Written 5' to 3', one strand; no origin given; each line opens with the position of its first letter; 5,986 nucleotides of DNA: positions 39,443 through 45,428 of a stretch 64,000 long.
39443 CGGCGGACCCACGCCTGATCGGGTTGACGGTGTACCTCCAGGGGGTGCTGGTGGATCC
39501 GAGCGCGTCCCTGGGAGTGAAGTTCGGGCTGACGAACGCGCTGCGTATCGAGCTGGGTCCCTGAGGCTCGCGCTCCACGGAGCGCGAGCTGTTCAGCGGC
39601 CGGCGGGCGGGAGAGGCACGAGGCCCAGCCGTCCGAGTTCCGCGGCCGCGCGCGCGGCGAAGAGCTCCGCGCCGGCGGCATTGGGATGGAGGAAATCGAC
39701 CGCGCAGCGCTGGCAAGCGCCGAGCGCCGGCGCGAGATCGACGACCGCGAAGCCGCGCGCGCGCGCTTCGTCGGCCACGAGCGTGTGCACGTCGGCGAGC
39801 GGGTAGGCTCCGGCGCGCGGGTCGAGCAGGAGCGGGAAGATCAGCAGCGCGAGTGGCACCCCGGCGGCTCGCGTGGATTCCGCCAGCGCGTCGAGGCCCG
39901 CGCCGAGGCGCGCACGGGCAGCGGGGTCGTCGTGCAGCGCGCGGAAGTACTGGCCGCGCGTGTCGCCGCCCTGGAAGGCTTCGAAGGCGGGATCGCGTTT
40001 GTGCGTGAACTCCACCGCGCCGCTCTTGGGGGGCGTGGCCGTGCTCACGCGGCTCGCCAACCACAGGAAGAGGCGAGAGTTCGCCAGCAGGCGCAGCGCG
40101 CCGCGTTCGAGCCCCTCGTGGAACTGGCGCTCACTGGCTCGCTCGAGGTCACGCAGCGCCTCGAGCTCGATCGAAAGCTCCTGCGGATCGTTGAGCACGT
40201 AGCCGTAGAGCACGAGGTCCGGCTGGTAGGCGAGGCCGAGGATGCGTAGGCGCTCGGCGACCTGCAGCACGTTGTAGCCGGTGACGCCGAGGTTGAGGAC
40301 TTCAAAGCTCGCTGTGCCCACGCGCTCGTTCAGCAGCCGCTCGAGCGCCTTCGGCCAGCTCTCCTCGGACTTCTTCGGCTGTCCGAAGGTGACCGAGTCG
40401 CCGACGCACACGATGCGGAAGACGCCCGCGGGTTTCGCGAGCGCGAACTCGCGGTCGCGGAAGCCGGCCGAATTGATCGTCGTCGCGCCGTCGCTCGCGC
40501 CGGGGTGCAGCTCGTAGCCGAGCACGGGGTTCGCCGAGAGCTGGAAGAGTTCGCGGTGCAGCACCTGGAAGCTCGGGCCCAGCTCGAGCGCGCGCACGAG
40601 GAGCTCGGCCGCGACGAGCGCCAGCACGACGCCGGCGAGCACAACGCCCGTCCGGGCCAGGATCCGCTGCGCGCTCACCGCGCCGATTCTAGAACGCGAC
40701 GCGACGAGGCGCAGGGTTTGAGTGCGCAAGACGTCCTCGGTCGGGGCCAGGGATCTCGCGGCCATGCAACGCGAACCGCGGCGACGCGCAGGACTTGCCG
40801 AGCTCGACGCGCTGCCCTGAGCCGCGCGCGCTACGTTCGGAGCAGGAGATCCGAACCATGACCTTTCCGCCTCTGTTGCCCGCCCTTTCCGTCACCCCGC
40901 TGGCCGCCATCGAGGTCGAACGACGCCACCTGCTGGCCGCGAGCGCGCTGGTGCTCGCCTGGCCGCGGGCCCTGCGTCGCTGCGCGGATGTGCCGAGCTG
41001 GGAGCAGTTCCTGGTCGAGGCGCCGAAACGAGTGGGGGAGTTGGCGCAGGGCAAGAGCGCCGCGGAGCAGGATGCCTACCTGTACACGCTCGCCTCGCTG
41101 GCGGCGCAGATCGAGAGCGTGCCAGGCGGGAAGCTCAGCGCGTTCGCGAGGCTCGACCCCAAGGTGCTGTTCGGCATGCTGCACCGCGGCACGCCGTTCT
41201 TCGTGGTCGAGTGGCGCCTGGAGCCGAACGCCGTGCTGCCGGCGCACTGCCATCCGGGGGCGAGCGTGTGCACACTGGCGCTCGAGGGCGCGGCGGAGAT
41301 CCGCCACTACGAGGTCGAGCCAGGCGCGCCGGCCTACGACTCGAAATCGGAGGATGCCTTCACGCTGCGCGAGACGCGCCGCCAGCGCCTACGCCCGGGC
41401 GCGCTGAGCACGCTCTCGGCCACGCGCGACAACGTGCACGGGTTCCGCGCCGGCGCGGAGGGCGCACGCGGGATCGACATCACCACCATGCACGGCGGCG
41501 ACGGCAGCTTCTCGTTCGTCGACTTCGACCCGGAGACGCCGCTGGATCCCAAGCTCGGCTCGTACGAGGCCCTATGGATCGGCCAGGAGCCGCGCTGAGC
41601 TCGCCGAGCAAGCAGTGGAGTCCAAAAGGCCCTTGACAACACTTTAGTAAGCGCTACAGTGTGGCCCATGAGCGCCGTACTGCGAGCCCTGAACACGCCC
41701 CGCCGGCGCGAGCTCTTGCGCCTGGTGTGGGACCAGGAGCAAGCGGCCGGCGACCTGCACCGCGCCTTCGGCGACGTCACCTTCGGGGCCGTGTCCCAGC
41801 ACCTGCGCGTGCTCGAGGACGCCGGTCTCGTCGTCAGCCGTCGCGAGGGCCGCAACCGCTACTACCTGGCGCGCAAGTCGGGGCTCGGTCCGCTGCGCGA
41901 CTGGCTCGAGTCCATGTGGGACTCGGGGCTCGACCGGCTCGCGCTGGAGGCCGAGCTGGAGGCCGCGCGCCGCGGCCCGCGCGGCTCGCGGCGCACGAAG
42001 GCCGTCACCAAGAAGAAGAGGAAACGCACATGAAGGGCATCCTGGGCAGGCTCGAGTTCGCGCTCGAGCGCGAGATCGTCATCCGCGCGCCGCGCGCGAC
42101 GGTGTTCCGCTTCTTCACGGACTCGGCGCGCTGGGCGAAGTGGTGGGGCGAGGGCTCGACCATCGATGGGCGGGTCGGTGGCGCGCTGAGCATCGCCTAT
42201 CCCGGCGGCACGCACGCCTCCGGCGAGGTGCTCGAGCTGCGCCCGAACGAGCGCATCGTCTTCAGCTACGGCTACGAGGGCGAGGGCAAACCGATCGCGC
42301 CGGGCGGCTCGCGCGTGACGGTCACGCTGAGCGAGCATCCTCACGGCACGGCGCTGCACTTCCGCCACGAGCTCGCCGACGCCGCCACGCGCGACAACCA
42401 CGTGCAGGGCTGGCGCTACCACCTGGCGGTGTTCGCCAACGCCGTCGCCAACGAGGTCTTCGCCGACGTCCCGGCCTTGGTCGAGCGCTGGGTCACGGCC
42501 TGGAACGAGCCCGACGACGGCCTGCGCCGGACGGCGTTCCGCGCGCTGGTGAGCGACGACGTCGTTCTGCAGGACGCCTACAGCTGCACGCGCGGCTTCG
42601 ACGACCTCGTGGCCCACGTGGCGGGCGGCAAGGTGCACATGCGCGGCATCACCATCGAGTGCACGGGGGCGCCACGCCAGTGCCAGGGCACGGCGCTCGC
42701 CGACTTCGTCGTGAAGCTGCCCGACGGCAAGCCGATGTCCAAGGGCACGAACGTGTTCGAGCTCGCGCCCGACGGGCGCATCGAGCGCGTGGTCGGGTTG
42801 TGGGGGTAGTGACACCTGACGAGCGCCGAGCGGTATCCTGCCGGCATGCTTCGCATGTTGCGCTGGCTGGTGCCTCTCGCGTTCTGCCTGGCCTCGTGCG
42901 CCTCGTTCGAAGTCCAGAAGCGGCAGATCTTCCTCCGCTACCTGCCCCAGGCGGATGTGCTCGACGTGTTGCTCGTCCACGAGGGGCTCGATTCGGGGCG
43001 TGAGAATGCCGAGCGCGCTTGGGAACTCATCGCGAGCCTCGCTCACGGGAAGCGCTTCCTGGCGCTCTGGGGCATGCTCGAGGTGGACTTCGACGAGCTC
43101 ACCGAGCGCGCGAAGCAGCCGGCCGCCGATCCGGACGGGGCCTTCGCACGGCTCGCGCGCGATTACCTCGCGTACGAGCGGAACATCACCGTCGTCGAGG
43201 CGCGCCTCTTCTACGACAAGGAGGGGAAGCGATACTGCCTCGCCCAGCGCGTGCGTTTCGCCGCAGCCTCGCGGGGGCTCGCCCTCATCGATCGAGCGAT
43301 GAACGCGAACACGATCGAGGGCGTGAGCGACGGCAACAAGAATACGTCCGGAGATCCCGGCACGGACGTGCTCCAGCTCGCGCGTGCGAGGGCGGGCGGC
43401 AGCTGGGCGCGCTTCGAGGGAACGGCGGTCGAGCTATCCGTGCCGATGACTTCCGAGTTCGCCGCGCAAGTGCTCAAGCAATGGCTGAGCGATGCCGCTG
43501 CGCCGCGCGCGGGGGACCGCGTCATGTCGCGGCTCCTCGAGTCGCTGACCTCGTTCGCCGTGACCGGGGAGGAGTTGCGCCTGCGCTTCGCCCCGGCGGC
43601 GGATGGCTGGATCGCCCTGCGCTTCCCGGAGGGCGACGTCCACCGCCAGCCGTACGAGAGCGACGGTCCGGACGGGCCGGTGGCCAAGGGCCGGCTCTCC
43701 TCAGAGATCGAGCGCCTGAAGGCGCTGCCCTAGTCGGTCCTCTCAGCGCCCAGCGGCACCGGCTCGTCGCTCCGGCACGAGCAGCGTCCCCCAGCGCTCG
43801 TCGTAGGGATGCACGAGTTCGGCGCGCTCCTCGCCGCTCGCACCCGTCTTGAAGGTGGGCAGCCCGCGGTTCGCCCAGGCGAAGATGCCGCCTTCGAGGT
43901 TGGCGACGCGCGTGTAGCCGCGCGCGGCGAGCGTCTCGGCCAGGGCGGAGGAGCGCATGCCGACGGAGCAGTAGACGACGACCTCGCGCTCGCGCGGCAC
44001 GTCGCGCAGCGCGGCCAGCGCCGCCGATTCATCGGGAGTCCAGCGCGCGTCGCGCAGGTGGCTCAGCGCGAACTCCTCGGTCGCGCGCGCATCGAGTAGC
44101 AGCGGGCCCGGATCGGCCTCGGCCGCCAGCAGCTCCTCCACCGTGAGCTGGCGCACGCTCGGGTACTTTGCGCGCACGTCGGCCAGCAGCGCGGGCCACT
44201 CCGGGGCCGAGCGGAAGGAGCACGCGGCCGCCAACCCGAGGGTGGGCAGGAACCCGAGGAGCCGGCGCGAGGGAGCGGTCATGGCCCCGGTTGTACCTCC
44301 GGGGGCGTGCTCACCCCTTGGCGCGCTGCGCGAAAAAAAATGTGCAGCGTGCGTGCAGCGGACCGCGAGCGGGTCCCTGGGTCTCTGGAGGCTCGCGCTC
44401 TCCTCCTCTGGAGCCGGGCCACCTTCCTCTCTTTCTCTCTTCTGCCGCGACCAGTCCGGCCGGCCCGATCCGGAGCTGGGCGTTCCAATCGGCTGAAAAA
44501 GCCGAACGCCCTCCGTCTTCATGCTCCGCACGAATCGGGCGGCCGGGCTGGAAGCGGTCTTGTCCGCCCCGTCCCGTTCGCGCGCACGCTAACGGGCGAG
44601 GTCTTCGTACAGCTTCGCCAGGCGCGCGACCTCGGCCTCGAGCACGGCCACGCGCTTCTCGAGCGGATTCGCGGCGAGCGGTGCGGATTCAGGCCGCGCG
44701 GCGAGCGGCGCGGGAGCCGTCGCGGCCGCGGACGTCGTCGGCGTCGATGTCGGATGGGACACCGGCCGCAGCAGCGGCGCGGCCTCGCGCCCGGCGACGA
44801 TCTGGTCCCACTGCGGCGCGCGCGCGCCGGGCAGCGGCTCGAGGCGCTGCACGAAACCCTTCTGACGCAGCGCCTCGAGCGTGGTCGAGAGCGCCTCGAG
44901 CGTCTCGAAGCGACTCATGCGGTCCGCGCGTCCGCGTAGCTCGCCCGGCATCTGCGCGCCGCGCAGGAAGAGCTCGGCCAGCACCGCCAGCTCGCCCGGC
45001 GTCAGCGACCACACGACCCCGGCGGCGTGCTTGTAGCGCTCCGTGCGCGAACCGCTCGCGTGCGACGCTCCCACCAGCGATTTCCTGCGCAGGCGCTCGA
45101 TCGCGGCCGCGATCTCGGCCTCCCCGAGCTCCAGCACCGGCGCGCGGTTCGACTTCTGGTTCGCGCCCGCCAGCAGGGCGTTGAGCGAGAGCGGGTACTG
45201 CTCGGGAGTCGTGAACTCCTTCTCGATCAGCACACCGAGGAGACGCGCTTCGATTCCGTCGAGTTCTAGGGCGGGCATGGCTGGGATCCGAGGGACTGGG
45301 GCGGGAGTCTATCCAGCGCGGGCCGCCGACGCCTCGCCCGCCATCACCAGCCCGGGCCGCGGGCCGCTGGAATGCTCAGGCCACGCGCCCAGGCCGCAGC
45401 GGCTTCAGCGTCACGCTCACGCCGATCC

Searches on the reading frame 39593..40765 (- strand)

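Call 25: search_protein_families(library=pfam, proteins=[window:39593-40765:-], max_evalue=0.001)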
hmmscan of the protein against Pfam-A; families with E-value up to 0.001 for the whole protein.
window:39593-40765:- (390 aa): 3 families
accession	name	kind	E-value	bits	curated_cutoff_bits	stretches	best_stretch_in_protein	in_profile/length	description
PF13472.12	Lipase_GDSL_2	-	7.4e-15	56.3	32.9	1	120-368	1-178/178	GDSL-like Lipase/Acylhydrolase family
PF00657.28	Lipase_GDSL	-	3.8e-08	34.2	23.6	1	118-372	1-207/208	GDSL-like Lipase/Acylhydrolase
PF25182.1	NonGDSL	-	0.00024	20.9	80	1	113-186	25-99/220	Non-GDSL lipase-like family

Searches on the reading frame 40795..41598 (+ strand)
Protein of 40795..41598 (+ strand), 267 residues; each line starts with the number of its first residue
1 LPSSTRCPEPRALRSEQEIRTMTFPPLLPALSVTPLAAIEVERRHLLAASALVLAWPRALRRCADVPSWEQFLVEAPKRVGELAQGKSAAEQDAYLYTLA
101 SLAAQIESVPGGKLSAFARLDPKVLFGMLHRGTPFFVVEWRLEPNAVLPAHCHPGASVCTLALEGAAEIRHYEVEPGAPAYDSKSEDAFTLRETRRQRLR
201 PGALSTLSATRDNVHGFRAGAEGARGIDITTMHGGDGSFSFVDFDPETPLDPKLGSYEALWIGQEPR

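Call 25: search_protein_families(library=pfam, proteins=[window:40795-41598:+], max_evalue=0.001)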
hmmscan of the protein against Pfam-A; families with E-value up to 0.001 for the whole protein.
window:40795-41598:+ (267 aa): 1 family
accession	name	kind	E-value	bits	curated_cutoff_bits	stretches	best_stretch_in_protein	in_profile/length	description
PF07847.18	PCO_ADO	-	2.8e-05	24.1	27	1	119-229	28-140/201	PCO_ADO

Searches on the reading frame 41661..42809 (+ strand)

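Call 25: search_protein_families(library=pfam, proteins=[window:41661-42809:+], max_evalue=0.001)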
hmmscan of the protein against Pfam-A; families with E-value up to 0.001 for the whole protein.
window:41661-42809:+ (382 aa): 3 families
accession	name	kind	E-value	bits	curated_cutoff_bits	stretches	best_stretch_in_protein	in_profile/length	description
PF08327.17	AHSA1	-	5.3e-20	72.3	22.1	1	142-262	1-124/125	Activator of Hsp90 ATPase homolog 1-like protein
PF10604.15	Polyketide_cyc2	-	8.2e-07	29.8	27.4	1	135-251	4-116/142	Polyketide cyclase / dehydrase and lipid transport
PF12680.13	SnoaL_2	-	1e-05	26.5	27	1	274-376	1-101/102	SnoaL-like domain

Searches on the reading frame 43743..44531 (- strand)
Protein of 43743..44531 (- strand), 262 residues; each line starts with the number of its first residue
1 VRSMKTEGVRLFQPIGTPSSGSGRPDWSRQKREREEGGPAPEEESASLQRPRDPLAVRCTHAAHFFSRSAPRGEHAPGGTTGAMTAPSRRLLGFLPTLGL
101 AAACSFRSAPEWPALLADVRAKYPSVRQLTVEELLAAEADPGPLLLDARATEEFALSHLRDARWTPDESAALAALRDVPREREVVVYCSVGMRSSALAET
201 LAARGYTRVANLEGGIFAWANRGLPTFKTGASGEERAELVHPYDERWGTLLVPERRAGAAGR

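Call 25: search_protein_families(library=pfam, proteins=[window:43743-44531:-], max_evalue=0.001)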
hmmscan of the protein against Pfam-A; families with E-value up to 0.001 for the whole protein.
window:43743-44531:- (262 aa): 1 family
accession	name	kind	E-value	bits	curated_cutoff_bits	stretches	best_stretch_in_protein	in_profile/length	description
PF00581.25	Rhodanese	-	2.6e-16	60.3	22.2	1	130-221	1-101/102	Rhodanese-like domain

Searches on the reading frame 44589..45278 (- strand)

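Call 25: search_protein_families(library=pfam, proteins=[window:44589-45278:-], max_evalue=0.001)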
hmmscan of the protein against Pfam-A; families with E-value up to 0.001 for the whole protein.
window:44589-45278:- (229 aa): 1 family
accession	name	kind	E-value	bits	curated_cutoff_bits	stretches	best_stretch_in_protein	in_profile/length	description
PF04337.18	DUF480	-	1.9e-49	168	25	1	6-151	1-148/149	Protein of unknown function, DUF480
